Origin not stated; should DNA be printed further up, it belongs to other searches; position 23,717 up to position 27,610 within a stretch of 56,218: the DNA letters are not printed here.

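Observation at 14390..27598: Seven-gene giant-SBP, dual-permease-pair, NHL-Yip1 and DUF5696-like cluster with no ATPase or regulator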

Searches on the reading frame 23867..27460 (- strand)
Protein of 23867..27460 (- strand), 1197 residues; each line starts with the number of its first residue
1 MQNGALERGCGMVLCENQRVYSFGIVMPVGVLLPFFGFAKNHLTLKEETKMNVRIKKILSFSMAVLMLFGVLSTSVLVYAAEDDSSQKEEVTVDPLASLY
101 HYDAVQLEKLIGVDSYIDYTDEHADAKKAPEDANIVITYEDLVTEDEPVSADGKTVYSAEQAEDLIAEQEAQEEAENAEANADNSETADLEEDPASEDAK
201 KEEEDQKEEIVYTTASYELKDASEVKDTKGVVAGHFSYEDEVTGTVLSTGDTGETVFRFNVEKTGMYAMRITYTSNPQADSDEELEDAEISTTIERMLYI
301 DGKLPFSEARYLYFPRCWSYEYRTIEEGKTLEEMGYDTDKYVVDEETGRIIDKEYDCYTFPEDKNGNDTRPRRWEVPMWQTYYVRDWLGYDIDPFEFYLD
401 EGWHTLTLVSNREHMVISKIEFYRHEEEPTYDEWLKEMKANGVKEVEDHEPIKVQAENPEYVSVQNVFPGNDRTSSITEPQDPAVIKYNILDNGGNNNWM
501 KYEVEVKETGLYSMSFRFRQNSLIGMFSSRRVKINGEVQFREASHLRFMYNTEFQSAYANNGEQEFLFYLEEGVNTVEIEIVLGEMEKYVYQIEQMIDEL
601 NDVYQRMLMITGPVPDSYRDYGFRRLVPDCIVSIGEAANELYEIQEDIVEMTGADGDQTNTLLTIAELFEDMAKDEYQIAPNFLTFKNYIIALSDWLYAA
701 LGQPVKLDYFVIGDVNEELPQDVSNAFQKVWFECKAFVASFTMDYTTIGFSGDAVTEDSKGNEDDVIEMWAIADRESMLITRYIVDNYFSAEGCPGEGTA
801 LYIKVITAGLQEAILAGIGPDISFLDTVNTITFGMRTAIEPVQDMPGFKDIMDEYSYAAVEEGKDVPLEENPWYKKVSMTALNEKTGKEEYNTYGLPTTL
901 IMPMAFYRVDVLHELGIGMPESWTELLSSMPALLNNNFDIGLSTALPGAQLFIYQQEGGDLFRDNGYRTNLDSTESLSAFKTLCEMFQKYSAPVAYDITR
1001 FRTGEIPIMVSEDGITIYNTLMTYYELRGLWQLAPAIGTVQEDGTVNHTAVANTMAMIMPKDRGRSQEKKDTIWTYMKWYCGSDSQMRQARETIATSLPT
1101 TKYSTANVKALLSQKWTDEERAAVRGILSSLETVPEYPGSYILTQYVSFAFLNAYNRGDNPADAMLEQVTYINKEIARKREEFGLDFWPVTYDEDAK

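Call 3: search_protein_families(library=pfam, proteins=[window:23867-27460:-], max_evalue=0.01)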
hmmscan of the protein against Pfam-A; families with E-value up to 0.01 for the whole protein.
window:23867-27460:- (1197 aa): 0 families

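Call 5: search_protein_families(library=ncbifam, proteins=[window:23867-27460:-], max_evalue=0.01)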
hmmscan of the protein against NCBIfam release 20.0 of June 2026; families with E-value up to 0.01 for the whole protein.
window:23867-27460:- (1197 aa): 0 families

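Call 19: find_homologous_proteins(query=window:23867-27310:-, max_evalue=0.00001)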
Query window:23867-27310:- (1147 aa): 147 proteins with E <= 0.00001 among 8000 candidates; the best 120 are listed.
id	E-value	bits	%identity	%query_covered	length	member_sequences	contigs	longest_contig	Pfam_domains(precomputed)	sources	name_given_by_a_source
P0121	0.0e+0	2617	100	100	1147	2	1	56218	-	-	-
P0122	0.0e+0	2288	87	100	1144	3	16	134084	-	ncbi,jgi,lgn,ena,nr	ncbi:MAG: extracellular solute-binding protein [Ruminococcaceae bacterium]|nr:extracellular solute-b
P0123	0.0e+0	1760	68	100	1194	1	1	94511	-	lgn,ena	-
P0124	0.0e+0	1735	69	99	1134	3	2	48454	-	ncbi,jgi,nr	ncbi:MAG: hypothetical protein E7652_01045 [Ruminococcaceae bacterium]|nr:hypothetical protein [Osci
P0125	0.0e+0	1645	66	99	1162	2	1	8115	-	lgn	-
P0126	0.0e+0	1448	58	100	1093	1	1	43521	-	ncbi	-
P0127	0.0e+0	1439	63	89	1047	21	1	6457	PF01547.31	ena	-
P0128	0.0e+0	1414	64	84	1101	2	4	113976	PF01547.31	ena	-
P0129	0.0e+0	1393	61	94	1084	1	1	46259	PF01547.31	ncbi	-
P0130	0.0e+0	1383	57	100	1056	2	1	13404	-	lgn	-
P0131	0.0e+0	1368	56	99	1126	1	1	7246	PF13416.12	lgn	-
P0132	0.0e+0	1336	61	86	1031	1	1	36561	PF13416.12,PF01547.31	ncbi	-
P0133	0.0e+0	1293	53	100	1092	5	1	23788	-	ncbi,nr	ncbi:MAG: extracellular solute-binding protein [Clostridia bacterium]|nr:extracellular solute-bindin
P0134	0.0e+0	1264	54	100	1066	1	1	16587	PF13416.12,PF01547.31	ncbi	-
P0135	0.0e+0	1264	54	100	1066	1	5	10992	PF13416.12,PF01547.31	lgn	-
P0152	1.3e-286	972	50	83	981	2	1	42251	PF25275.2,PF01547.31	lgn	-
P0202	1.2e-261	889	47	85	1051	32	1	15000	PF25275.2,PF01547.31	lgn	-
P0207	1.4e-260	886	46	86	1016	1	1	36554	PF13416.12,PF25275.2,PF01547.31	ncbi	-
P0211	2.4e-259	882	47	83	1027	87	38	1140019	PF01547.31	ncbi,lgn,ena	-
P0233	8.0e-184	632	35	87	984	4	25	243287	PF13416.12,PF01547.31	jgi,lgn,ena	-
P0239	3.9e-172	593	37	86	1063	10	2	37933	PF13416.12,PF17829.8,PF01547.31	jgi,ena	-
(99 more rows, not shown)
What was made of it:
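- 23867..27310 (-): 1147-aa extracytoplasmic binding protein: signal/anchor helix, acidic linker, two beta-sandwiches (about 165-375 and 400-532), helical bundle (534-652), and a CUT1-type SBP fold (about 655-1135). Homologues carry SBP_bac_1/SBP_bac_8 (call 19).
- On CUT1 ABC importer: Homologues carry the Pfam domains (call 19).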

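Call 26: search_solved_structures(query=window:23867-27310:-, max_evalue=1)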
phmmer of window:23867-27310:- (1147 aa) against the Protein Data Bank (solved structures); distinct sequences matched with E-value up to 1: 2.
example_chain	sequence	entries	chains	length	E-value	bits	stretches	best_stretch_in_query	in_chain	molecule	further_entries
5ysb_A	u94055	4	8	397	0.22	12.5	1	835-917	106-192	Lin1841 protein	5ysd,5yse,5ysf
7v09_A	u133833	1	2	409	0.33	11.9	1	844-950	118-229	Multiple sugar transport system periplasmic sugar-binding protein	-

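Call 44: find_encoding_contigs(protein=P0211, flank=10000, max_places=3)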
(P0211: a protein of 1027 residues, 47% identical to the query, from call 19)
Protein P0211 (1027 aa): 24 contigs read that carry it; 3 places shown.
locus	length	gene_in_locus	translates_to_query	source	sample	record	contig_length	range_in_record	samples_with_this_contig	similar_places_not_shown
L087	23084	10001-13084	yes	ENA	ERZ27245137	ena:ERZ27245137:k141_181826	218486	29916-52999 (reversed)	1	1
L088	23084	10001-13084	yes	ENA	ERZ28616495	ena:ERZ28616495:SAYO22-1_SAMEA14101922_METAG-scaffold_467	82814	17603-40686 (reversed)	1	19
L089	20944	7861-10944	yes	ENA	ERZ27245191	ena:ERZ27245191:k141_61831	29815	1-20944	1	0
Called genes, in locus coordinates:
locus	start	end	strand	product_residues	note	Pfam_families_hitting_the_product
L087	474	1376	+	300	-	PF13306:LRR_5, PF13855:LRR_8 (faint), PF13306:LRR_5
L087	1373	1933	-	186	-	PF01520:Amidase_3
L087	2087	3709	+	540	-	PF04542:Sigma70_r2 (faint), PF08281:Sigma70_r4_2, PF04545:Sigma70_r4 (faint)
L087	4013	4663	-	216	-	PF00596:Aldolase_II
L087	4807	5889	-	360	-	PF01008:IF-2B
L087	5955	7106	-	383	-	PF01168:Ala_racemase_N, PF00842:Ala_racemase_C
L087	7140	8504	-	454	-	PF05167:DUF711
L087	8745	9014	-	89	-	PF01842:ACT (weak), PF13740:ACT_6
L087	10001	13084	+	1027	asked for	PF01547:SBP_bac_1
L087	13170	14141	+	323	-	PF00528:BPD_transp_1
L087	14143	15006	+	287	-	PF00528:BPD_transp_1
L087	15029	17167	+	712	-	PF06739:SBBP (faint), PF17170:DUF5128 (faint), PF01436:NHL (faint), PF04893:Yip1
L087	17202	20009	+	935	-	PF18952:DUF5696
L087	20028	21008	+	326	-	PF00528:BPD_transp_1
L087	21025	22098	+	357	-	PF00528:BPD_transp_1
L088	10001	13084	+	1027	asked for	PF01547:SBP_bac_1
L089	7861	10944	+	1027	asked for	PF01547:SBP_bac_1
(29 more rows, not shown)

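Call 45: list_cluster_members(proteins=[P0211, P0122, P0233])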
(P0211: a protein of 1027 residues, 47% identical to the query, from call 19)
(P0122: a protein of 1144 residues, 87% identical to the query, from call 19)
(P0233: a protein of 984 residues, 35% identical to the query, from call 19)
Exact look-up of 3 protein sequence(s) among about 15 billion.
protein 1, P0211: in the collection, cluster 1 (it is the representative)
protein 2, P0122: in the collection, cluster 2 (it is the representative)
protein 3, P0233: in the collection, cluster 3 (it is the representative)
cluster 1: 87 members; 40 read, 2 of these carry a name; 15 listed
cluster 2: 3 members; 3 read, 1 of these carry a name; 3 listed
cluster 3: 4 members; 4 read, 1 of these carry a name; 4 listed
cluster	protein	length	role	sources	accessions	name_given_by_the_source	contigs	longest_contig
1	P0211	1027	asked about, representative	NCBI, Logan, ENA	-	-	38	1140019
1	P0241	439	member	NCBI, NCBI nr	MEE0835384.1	MAG: extracellular solute-binding protein, partial [Clostridia bacterium] | extracellular solute-binding protein [Clostridia bacterium]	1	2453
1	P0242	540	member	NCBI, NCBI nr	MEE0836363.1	MAG: hypothetical protein U0M08_08165, partial [Clostridia bacterium] | hypothetical protein [Clostridia bacterium]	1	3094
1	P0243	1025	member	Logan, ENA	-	-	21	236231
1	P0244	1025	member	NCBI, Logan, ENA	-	-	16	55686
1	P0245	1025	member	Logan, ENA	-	-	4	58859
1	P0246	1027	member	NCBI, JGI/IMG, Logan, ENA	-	-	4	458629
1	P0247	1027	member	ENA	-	-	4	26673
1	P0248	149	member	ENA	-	-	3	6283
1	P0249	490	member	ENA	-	-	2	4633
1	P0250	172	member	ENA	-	-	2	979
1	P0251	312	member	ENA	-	-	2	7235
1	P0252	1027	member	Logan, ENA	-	-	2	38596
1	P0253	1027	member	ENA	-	-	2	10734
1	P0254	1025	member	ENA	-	-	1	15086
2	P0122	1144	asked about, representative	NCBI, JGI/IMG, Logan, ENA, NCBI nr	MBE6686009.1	MAG: extracellular solute-binding protein [Ruminococcaceae bacterium] | extracellular solute-binding protein [Oscillospiraceae bacterium]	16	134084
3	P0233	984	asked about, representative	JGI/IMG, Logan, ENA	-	-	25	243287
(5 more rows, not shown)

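Call 69: predict_structure(alignment_id=A2)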
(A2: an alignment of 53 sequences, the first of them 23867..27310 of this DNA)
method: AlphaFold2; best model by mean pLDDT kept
length: 1147 residues; sequences in the alignment: 53
mean_pLDDT: 84.0   pTM: 0.83
mean pLDDT of the five models: 84.0, 83.8, 81.8, 80.9, 80.9
residues with pLDDT >= 90: 440; 70-90: 579; 50-70: 78; < 50: 50
segments of 3 or more residues with pLDDT < 50: 22-43, 134-145, 147-149, 151-153, 703-707
pLDDT, mean of each block of 10 residues (from residue 1): 62 66 40 31 64 80 85 86 91 93 89 85 73 46 48 62 92 76 61 87 94 94 76 66 87 89 87 85 87 90 89 73 83 83 90 94 91 92 95 92 93 87 83 82 86 94 95 88 92 93 93 92 94 88 87 86 83 89 93 94 88 95 92 90 88 91 93 88 81 62 50 79 76 83 81 75 73 89 87 93 92 91 89 82 93 93 87 89 84 87 90 88 90 84 79 89 92 82 92 88 92 86 94 91 80 92 89 91 87 89 88 89 89 83 56
secondary structure, 60 per line:
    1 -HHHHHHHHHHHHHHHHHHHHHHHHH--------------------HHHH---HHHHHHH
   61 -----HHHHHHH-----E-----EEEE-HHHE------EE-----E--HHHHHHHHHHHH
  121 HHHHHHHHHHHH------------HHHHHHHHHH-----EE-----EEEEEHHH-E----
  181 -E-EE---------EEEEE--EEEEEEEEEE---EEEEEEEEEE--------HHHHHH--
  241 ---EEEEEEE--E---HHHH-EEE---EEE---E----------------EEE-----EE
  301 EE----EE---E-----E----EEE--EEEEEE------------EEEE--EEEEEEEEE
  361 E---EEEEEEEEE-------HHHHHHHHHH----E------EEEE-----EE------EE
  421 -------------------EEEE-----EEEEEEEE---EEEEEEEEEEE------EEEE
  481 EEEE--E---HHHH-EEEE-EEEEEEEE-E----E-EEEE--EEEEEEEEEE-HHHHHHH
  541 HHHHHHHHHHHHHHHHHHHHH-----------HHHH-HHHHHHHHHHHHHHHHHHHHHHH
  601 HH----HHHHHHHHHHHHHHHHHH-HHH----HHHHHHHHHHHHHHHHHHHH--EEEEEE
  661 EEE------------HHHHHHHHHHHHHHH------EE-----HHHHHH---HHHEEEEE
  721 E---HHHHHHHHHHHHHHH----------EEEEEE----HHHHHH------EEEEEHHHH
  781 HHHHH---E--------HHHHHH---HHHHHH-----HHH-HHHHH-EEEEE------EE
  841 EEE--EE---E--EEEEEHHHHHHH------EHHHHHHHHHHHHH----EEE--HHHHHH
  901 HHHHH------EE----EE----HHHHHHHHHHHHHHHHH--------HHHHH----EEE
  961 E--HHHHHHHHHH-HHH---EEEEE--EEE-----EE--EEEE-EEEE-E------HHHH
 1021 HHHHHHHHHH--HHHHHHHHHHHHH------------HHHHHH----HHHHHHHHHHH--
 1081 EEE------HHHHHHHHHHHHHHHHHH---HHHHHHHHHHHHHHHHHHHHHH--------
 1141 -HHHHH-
elements in order (helices of 4 or more, strands of 3 or more residues): H2-26 H47-50 H54-60 H66-72 E84-87 H109-132 H145-154 E167-171 E195-199 E202-211 E215-224 H233-238 E244-250 H257-260 E262-264 E268-270 E291-293 E299-302 E323-325 E328-333 E346-349 E352-361 E365-373 H381-390 E402-405 E440-443 E449-456 E460-470 E477-484 H491-494 E496-499 E501-508 E517-520 E523-532 H534-561 H573-576 H578-602 H607-624 H633-652 E655-663 H676-690 H704-709 E716-721 H725-739 E750-755 H760-765 E772-776 H777-785 H798-803 H807-812 H822-826 E828-832 E839-843 E854-858 H859-865 H873-885 E890-892 H895-905 H924-940 H949-953 E958-961 H964-973 E981-985 E988-990 E1000-1003 E1005-1008 H1017-1030 H1033-1045 H1058-1063 H1068-1078 E1081-1083 H1090-1107 H1111-1132 H1142-1146
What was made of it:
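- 23867..27310 (-): AF2 model pLDDT 84, pTM 0.83 (call 69).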

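Call 71: fold_search(model_id=the predicted structure, library=pdb)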
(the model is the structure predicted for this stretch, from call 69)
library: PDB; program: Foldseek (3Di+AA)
matches with E <= 10: 1335; with E <= 0.001: 882
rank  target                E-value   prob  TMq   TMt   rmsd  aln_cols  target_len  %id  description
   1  9xf5_A                5.8e-17  1.00  0.26  0.70   6.3       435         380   18  Cycloisomaltooligosaccharide binding protein in complex with cycloisomaltooctaose (released 2026-03-25)
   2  9xfu_A                3.6e-16  1.00  0.26  0.67   5.9       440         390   18  Cycloisomaltooligosaccharide binding protein in complex with isomaltoheptaose (released 2026-03-25)
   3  5ci5_B                1.4e-15  1.00  0.26  0.69   5.2       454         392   16  Crystal Structure of an ABC transporter Solute Binding Protein from Thermotoga Lettingae TMO (Tlet_1705, TARGET EFI-51 (released 2015-07-22)
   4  3uor_A                2.2e-14  1.00  0.29  0.76   4.8       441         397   19  The structure of the sugar-binding protein MalE from the phytopathogen Xanthomonas citri (released 2011-12-14)
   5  5ci5_A                3.3e-14  1.00  0.26  0.67   5.1       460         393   16  Crystal Structure of an ABC transporter Solute Binding Protein from Thermotoga Lettingae TMO (Tlet_1705, TARGET EFI-51 (released 2015-07-22)
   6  7c0v_A                3.8e-14  1.00  0.26  0.67   6.5       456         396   13  Crystal structure of a dinucleotide-binding protein (Y224A) of ABC transporter endogenously bound to uridylyl-3'-5'-ph (released 2021-03-10)
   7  7c19_A                4.2e-14  1.00  0.26  0.68   6.0       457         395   12  Crystal structure of a dinucleotide-binding protein (Y224A/Y246A) of ABC transporter endogenously bound to uridylyl-3' (released 2021-03-10)
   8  7c0y_A                6.6e-14  1.00  0.26  0.68   6.1       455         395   13  Crystal structure of a dinucleotide-binding protein (Y246A) of ABC transporter endogenously bound to uridylyl-3'-5'-ph (released 2021-03-10)
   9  7c0y_B                9.0e-14  1.00  0.26  0.67   6.1       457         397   13  Crystal structure of a dinucleotide-binding protein (Y246A) of ABC transporter endogenously bound to uridylyl-3'-5'-ph (released 2021-03-10)
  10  7c68_A                1.0e-13  1.00  0.27  0.66   5.9       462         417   17  Crystal structure of beta-glycosides-binding protein of ABC transporter in a closed state bound to cellotetraose (released 2020-09-16)
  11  7c0v_B                1.0e-13  1.00  0.25  0.66   6.5       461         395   12  Crystal structure of a dinucleotide-binding protein (Y224A) of ABC transporter endogenously bound to uridylyl-3'-5'-ph (released 2021-03-10)
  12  7c0t_B                1.1e-13  1.00  0.26  0.67   6.3       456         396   13  Crystal structure of a dinucleotide-binding protein (N81A) of ABC transporter endogenously bound to uridylyl-3'-5'-pho (released 2021-03-10)
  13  7c14_A                1.2e-13  1.00  0.26  0.68   6.0       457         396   13  Crystal structure of a dinucleotide-binding protein (Q274A) of ABC transporter endogenously bound to uridylyl-3'-5'-ph (released 2021-03-10)
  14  3uor_B                1.4e-13  1.00  0.28  0.73   5.4       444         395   18  The structure of the sugar-binding protein MalE from the phytopathogen Xanthomonas citri (released 2011-12-14)
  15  7c0r_A                1.4e-13  1.00  0.26  0.66   6.3       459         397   13  Crystal structure of a dinucleotide-binding protein (F79A) of ABC transporter endogenously bound to uridylyl-3'-5'-pho (released 2021-03-10)
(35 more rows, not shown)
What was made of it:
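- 23867..27310 (-): Foldseek to oligosaccharide SBPs: 9xf5 E 6e-17, 3uor TM 0.76 (call 71).
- On CUT1 ABC importer: Predicted fold matches oligosaccharide SBPs (E 6e-17, TM 0.65-0.76; call 71).
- Checked: Its SBP nature rests on homologues that carry SBP_bac_1/SBP_bac_8 (call 19) and on the predicted fold (calls 69, 71).
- SBP fold: calls 69, 71, 19.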
